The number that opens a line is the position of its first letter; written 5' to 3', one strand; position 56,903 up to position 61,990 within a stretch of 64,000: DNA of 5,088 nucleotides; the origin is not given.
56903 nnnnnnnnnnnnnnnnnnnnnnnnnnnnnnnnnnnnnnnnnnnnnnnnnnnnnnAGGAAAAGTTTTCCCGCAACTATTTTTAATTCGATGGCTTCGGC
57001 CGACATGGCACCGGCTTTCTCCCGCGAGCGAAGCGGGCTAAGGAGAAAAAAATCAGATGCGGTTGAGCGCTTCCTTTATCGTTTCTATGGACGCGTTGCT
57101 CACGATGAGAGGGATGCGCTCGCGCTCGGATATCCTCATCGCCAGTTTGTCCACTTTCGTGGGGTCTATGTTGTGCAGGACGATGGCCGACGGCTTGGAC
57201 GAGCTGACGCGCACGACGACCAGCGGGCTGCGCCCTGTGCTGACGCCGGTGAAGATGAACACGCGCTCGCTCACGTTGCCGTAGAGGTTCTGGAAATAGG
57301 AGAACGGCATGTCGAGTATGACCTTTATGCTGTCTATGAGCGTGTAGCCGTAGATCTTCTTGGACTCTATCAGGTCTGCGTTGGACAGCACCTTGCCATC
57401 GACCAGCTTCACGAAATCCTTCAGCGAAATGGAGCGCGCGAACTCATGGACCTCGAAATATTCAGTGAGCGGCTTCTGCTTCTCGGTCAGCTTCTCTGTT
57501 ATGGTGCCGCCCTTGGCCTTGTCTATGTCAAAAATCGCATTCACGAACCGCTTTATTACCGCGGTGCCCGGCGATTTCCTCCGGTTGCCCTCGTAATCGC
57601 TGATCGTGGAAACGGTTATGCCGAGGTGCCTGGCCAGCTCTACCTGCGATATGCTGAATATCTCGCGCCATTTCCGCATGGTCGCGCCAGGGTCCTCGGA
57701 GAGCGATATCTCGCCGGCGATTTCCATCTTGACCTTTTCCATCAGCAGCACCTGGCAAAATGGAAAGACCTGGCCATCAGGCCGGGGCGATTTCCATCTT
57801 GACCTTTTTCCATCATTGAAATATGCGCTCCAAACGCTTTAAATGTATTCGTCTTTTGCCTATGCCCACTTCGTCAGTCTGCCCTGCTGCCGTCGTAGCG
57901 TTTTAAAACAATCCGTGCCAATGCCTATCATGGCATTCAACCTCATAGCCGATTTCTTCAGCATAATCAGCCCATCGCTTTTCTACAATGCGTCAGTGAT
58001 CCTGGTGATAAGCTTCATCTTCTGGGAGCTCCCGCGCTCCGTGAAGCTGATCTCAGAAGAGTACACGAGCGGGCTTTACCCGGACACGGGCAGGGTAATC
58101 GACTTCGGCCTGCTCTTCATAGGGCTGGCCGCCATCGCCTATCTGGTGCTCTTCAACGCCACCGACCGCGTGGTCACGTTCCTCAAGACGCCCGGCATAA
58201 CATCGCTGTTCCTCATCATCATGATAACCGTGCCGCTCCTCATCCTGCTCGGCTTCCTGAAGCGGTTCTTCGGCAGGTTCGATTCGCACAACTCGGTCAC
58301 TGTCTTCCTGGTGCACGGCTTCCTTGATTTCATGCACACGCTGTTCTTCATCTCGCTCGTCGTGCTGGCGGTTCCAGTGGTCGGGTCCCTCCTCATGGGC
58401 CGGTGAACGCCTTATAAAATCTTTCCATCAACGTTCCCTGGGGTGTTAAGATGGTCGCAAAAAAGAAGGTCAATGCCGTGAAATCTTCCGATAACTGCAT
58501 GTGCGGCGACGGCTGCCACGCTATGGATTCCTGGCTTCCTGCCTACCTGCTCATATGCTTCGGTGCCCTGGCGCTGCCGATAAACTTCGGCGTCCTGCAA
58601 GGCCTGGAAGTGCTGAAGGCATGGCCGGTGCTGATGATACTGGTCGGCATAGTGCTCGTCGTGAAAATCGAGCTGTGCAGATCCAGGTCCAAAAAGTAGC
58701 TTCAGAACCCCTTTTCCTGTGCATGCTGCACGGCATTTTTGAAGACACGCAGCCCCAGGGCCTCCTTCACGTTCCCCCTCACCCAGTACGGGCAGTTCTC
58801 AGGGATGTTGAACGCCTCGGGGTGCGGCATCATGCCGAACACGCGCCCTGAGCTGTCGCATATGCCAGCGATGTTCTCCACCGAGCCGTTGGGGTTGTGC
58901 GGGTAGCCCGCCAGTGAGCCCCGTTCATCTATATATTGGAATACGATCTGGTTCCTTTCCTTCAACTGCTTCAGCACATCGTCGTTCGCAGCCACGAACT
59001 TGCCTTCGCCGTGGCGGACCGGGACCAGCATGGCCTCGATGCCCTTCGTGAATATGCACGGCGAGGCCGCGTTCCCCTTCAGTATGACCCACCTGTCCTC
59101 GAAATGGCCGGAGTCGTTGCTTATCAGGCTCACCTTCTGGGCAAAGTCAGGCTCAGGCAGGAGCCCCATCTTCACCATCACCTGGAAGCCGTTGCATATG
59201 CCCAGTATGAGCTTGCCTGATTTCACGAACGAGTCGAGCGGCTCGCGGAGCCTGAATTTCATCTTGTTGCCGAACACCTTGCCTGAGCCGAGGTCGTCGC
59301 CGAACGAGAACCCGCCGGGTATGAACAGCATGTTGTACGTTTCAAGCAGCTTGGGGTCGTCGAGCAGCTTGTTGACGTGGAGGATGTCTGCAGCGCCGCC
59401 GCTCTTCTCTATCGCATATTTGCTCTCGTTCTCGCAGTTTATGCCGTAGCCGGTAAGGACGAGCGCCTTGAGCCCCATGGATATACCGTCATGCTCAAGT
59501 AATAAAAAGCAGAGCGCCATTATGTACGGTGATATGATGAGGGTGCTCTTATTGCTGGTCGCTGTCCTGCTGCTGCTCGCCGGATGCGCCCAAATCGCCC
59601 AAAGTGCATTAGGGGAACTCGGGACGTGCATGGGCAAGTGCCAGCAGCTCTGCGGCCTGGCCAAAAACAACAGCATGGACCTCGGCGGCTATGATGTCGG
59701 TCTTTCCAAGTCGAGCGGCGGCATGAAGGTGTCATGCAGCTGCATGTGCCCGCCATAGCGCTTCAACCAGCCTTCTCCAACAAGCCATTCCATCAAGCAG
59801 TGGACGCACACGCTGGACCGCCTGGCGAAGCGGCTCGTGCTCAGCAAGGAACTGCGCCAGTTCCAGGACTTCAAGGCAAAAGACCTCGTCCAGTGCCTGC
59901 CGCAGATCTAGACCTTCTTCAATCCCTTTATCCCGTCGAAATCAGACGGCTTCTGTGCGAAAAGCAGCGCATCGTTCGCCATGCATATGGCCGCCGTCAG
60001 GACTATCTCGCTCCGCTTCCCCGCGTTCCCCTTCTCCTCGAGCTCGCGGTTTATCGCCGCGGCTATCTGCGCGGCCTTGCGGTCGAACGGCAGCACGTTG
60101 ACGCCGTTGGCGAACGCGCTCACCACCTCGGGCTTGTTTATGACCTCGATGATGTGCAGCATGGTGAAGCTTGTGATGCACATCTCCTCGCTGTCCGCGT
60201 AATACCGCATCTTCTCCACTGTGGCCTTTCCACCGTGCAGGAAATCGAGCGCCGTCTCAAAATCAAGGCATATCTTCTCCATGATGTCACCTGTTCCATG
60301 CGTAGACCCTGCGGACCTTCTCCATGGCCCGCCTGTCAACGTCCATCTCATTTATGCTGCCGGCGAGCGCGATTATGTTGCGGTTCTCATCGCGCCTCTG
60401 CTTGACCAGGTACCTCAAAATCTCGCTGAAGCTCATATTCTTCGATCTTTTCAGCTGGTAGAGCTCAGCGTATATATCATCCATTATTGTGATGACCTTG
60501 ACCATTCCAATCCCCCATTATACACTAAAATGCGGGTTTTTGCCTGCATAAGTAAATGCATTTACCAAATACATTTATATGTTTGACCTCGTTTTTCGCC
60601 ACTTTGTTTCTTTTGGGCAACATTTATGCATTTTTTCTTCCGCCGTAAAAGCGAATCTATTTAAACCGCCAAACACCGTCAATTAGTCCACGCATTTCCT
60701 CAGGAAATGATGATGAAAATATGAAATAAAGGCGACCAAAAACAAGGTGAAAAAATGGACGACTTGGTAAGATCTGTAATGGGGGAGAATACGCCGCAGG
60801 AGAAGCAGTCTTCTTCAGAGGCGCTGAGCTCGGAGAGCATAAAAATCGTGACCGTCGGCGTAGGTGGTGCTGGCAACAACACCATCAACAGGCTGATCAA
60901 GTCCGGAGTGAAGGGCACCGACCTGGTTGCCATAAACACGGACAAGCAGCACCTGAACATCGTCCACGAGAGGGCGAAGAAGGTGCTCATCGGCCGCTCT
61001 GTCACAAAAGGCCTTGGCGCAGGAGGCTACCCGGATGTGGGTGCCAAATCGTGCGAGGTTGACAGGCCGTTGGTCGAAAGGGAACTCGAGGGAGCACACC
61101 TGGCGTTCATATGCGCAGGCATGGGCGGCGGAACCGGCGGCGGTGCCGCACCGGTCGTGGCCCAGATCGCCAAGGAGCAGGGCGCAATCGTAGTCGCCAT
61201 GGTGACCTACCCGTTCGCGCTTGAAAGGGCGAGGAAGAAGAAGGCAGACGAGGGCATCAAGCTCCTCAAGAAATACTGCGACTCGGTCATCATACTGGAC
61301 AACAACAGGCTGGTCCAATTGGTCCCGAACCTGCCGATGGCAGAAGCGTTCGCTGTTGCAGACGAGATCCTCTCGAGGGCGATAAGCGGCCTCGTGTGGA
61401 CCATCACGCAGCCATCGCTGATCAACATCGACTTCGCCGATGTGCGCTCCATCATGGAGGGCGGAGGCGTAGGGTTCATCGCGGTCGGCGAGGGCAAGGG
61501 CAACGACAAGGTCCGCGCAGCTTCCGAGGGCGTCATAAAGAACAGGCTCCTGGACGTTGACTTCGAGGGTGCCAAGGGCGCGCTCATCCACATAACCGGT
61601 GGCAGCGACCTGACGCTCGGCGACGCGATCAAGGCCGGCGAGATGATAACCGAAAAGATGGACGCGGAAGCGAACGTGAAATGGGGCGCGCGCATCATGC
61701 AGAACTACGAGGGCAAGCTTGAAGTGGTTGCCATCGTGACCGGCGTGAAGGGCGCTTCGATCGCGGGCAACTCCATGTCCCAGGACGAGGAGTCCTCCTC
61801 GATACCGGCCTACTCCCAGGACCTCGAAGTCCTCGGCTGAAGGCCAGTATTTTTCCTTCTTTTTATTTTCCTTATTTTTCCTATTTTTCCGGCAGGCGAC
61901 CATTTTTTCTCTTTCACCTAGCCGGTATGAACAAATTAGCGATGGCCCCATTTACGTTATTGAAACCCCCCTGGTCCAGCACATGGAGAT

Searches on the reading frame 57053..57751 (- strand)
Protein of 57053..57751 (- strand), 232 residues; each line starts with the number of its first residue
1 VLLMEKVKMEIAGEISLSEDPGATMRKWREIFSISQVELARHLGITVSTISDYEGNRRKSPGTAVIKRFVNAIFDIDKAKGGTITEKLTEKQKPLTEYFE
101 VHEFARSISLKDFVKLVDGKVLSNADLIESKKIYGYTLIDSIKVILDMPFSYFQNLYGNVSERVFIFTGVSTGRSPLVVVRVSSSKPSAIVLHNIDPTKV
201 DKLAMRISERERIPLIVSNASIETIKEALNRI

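Call 89: search_protein_families(library=pfam, proteins=[window:57053-57751:-], max_evalue=0.001)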
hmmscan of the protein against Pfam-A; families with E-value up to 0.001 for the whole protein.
window:57053-57751:- (232 aa): 3 families
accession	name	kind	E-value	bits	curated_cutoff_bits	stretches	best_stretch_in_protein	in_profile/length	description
PF01381.28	HTH_3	-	1.5e-06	28.6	23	1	26-69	2-44/55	Helix-turn-helix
PF13560.12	HTH_31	-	5.6e-06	27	27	1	22-72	3-53/64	Helix-turn-helix domain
PF12844.13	HTH_19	-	2.2e-05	24.7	30.2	1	25-69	4-47/64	Helix-turn-helix domain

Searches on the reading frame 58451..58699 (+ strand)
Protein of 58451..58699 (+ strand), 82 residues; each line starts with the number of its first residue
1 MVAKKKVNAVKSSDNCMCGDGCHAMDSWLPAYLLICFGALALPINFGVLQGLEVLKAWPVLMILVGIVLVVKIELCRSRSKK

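Call 15: search_protein_families(library=pfam, proteins=[window:58451-58699:+], max_evalue=0.01)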
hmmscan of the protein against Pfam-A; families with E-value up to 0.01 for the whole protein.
window:58451-58699:+ (82 aa): 2 families
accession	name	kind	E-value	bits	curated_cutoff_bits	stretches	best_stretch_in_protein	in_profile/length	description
PF18917.5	LiaI-LiaF-like_TM1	-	3.4e-06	27.5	27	1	28-69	1-41/42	LiaI-LiaF-like transmembrane region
PF22570.1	LiaF-TM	-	0.0017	19.6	27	1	31-72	3-44/98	LiaF transmembrane domain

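Call 16: search_protein_families(library=ncbifam, proteins=[window:58451-58699:+], max_evalue=0.01)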
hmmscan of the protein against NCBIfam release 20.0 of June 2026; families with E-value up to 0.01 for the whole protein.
window:58451-58699:+ (82 aa): 0 families

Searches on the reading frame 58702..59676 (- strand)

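Call 24: search_protein_families(library=pfam, proteins=[window:58702-59676:-], max_evalue=0.001)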
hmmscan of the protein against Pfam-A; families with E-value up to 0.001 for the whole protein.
window:58702-59676:- (324 aa): 2 families
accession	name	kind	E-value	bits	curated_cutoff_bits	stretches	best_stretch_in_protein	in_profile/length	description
PF13507.12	GATase_5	-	5.2e-78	262.1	27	1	70-317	3-258/260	CobB/CobQ-like glutamine amidotransferase domain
PF01965.30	DJ-1_PfpI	-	3.8e-05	24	26.6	1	88-177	39-117/165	DJ-1/PfpI family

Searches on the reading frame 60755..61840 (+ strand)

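Call 24: search_protein_families(library=pfam, proteins=[window:60755-61840:+], max_evalue=0.001)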
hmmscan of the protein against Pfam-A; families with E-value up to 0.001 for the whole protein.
window:60755-61840:+ (361 aa): 2 families
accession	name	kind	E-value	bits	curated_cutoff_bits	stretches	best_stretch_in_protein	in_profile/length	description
PF00091.31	Tubulin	-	4.1e-44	151.6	33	1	30-190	1-189/190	Tubulin/FtsZ family, GTPase domain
PF12327.13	FtsZ_C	-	5.8e-27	94.3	27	1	238-332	1-95/95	FtsZ family, C-terminal domain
